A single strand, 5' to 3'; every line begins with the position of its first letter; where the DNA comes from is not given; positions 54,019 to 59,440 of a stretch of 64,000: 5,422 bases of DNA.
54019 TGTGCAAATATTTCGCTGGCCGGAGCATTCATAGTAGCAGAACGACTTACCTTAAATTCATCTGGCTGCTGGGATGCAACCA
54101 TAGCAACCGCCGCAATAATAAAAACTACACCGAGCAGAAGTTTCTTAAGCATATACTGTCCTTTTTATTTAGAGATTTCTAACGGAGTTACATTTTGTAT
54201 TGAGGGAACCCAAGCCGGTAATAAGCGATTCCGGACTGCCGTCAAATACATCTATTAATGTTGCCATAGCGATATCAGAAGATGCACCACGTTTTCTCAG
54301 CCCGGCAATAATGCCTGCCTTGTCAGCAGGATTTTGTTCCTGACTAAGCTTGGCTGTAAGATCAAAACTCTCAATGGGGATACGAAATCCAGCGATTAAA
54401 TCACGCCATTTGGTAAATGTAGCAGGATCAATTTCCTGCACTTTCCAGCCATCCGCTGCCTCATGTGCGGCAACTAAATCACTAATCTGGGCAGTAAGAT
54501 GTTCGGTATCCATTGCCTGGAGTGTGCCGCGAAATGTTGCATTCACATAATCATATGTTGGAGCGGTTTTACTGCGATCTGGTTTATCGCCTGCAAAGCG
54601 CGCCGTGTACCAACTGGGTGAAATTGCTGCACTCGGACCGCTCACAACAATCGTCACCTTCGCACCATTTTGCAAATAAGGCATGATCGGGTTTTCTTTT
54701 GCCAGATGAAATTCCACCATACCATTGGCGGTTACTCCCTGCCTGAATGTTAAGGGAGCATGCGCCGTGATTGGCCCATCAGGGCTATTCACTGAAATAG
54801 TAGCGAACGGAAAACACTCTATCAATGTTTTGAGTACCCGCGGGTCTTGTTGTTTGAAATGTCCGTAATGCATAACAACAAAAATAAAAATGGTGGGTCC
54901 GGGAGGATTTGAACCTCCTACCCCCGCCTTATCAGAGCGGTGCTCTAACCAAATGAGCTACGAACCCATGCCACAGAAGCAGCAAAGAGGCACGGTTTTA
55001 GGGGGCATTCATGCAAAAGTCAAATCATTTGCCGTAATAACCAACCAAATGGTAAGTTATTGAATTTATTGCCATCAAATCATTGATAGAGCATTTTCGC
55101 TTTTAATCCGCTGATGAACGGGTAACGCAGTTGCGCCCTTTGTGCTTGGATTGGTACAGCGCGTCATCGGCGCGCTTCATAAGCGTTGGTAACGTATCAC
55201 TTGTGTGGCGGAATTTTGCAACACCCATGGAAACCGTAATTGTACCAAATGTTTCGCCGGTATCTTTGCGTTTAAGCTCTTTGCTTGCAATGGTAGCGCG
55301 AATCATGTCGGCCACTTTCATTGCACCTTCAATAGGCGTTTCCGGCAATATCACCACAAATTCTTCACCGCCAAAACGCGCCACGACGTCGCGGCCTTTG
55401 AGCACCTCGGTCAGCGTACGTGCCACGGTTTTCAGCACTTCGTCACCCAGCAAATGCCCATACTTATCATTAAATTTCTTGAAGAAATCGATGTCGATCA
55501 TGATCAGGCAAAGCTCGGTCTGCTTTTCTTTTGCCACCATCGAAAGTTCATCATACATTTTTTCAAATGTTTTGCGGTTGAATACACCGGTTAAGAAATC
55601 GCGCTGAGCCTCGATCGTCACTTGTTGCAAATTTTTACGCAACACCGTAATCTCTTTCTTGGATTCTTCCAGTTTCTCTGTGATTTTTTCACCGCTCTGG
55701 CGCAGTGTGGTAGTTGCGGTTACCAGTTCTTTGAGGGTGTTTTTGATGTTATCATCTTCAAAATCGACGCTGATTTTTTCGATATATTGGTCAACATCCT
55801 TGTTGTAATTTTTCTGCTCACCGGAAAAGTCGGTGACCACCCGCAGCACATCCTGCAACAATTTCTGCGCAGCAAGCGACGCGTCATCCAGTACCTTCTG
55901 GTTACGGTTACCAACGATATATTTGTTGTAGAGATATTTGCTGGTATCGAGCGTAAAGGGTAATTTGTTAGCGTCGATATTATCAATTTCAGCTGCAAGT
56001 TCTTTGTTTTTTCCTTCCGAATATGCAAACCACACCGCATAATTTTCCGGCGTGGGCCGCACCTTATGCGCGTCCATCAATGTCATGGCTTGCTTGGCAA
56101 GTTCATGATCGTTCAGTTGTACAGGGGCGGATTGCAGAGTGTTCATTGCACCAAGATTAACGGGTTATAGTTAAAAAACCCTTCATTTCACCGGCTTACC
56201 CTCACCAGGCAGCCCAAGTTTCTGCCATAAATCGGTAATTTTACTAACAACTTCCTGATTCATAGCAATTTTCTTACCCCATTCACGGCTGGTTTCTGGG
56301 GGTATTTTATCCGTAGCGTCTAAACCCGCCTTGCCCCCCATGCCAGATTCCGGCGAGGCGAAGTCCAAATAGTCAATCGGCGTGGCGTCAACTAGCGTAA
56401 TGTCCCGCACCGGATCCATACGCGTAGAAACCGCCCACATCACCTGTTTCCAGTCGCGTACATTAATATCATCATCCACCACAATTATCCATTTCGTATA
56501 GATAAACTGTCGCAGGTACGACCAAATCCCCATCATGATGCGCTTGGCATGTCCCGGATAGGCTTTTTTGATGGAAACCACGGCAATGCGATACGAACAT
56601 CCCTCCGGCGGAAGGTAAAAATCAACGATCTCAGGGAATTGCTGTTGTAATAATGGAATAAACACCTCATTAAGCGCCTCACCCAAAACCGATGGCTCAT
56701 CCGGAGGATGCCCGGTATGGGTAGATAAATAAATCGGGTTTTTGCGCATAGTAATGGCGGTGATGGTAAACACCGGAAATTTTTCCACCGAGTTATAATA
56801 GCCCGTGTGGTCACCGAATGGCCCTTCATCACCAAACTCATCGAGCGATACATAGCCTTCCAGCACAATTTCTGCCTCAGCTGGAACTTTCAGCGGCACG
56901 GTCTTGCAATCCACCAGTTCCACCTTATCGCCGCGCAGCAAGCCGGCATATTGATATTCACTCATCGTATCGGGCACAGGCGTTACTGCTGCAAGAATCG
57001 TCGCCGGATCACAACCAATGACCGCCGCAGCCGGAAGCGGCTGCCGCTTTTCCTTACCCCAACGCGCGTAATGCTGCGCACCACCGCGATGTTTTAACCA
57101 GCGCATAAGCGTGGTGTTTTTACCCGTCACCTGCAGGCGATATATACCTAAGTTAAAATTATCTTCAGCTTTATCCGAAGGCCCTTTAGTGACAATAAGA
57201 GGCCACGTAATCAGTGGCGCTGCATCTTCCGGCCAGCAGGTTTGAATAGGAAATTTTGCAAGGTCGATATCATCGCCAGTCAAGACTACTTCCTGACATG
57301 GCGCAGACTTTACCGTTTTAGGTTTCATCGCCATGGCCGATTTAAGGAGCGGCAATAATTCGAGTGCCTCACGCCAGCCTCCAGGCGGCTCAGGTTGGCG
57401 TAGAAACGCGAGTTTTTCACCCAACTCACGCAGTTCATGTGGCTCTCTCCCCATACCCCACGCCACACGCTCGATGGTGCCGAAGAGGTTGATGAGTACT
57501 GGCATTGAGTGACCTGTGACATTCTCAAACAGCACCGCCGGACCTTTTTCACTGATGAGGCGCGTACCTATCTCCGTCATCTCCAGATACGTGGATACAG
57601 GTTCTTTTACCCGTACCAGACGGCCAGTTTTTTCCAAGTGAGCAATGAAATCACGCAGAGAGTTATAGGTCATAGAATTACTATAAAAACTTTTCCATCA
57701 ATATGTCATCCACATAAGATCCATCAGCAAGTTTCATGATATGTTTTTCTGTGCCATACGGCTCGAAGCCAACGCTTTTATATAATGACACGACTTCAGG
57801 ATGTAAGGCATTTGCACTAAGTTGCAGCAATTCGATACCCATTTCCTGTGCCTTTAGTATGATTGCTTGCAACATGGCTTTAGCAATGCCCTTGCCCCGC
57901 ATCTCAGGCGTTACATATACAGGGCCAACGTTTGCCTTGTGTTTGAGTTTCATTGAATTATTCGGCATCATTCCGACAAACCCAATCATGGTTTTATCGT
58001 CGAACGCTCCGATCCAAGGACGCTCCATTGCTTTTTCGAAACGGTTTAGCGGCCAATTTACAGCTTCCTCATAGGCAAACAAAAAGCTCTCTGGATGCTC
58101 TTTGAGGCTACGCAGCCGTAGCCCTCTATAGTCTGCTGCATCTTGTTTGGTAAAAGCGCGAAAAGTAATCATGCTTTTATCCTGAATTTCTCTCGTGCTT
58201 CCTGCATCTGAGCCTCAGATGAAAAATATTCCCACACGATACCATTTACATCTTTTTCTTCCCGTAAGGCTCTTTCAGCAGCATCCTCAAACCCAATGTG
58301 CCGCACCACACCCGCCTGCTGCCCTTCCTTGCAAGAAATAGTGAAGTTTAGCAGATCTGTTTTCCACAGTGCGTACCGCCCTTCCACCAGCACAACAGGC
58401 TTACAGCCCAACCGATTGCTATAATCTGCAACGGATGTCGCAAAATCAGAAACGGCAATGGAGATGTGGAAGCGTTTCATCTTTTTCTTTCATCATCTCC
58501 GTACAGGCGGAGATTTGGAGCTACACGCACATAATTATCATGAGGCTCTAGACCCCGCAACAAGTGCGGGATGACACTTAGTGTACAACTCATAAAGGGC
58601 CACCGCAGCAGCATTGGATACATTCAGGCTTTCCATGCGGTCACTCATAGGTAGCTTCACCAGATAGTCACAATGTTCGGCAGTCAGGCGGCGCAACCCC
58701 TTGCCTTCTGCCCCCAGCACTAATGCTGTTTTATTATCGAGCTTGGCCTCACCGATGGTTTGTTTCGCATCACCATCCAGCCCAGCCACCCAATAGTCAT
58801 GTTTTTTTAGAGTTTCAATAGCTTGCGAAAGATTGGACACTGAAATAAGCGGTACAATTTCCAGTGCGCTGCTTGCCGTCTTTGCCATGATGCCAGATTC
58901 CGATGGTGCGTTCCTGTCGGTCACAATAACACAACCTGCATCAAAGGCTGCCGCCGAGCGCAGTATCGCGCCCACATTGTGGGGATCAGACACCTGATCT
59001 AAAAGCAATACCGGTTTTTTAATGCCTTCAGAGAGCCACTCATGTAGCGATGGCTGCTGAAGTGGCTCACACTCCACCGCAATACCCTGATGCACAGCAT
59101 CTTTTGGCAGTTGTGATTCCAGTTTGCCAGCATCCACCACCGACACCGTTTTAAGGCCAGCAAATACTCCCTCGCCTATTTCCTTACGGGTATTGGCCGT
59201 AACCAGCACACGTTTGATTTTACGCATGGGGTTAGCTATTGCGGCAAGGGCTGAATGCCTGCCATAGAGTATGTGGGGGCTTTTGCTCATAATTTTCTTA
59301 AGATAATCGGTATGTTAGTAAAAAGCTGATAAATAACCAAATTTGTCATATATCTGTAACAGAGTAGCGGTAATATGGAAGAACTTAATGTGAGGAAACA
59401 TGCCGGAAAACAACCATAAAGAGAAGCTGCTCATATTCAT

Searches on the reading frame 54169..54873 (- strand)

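Call 111: search_protein_families(library=pfam, proteins=[window:54169-54873:-], max_evalue=0.00001)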
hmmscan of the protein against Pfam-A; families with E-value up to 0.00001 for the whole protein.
window:54169-54873:- (234 aa): 1 family
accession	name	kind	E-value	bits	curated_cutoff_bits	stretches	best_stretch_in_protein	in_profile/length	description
PF04299.18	FMN_bind_2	-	4.1e-33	114.9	22.4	1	5-168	6-167/168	Putative FMN-binding domain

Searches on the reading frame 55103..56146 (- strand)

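Call 111: search_protein_families(library=pfam, proteins=[window:55103-56146:-], max_evalue=0.00001)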
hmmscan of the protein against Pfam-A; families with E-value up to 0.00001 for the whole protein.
window:55103-56146:- (347 aa): 1 family
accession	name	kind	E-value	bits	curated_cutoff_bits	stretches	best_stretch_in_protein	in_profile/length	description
PF00990.26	GGDEF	-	1.3e-45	155.5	23.8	1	180-339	1-160/161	Diguanylate cyclase, GGDEF domain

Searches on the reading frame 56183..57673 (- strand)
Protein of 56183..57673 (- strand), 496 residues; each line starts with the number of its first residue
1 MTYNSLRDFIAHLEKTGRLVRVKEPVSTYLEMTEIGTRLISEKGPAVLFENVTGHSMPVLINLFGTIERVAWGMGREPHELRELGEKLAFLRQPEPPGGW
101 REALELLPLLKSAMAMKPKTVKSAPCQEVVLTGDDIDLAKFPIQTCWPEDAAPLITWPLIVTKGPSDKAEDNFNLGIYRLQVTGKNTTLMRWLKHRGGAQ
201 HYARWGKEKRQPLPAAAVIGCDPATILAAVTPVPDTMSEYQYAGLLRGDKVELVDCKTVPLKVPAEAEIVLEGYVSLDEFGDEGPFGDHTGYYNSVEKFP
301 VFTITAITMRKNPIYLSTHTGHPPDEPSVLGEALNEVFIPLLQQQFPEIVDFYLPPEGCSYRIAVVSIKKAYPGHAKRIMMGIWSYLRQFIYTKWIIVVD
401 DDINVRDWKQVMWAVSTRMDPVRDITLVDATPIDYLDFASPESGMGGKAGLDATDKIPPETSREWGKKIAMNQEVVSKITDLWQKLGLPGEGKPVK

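Call 112: search_protein_families(library=pfam, proteins=[window:56183-57673:-], max_evalue=0.00001)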
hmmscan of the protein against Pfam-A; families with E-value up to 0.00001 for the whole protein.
window:56183-57673:- (496 aa): 3 families
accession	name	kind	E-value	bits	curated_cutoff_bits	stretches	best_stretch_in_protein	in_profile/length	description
PF01977.22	UbiD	-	1.4e-83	279.6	23.3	1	120-323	2-206/206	3-octaprenyl-4-hydroxybenzoate carboxy-lyase Rift-related domain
PF20696.2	UbiD_C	-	3.8e-48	163.1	24.2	1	329-453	2-127/127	3-octaprenyl-4-hydroxybenzoate carboxy-lyase C-terminal domain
PF20695.2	UbiD_N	-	5.6e-27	94.1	24.3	1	10-88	1-78/78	3-octaprenyl-4-hydroxybenzoate carboxy-lyase N-terminal domain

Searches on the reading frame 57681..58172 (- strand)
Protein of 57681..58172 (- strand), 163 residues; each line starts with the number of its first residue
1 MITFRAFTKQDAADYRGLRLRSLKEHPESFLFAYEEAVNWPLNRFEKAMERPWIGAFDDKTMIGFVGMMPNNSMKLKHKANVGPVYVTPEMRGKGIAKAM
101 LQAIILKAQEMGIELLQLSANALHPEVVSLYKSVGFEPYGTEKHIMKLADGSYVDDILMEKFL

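Call 112: search_protein_families(library=pfam, proteins=[window:57681-58172:-], max_evalue=0.00001)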
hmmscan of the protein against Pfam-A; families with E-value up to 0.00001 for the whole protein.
window:57681-58172:- (163 aa): 5 families
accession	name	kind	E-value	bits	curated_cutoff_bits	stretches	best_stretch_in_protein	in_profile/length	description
PF00583.31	Acetyltransf_1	-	1.3e-13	51.6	20.7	1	28-136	10-116/116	Acetyltransferase (GNAT) family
PF13508.13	Acetyltransf_7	-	1.1e-11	45.4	27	1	56-138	8-84/84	Acetyltransferase (GNAT) domain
PF13673.13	Acetyltransf_10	-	3.1e-11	43.8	23.6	1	48-143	28-114/128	Acetyltransferase (GNAT) domain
PF13302.13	Acetyltransf_3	-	1.7e-06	29.2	25.4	1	2-137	2-138/138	Acetyltransferase (GNAT) domain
PF13527.13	Acetyltransf_9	-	3.8e-06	27.4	25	1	51-138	41-126/127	Acetyltransferase (GNAT) domain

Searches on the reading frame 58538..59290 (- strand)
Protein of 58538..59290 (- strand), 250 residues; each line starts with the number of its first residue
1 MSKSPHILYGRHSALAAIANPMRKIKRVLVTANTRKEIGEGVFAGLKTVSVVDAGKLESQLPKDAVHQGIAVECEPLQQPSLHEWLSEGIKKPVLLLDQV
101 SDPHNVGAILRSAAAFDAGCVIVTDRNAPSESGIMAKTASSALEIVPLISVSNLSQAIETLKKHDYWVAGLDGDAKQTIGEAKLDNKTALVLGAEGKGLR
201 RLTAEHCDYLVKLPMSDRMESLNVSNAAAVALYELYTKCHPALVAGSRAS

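Call 112: search_protein_families(library=pfam, proteins=[window:58538-59290:-], max_evalue=0.00001)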
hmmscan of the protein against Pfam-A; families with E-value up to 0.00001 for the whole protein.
window:58538-59290:- (250 aa): 2 families
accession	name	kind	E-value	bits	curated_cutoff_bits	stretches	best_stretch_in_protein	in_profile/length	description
PF00588.24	SpoU_methylase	-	5.9e-40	137.1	29.7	1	94-233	3-142/142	SpoU rRNA Methylase family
PF08032.17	SpoU_sub_bind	-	3e-07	31.1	22.8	1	7-79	1-75/76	RNA 2'-O ribose methyltransferase substrate binding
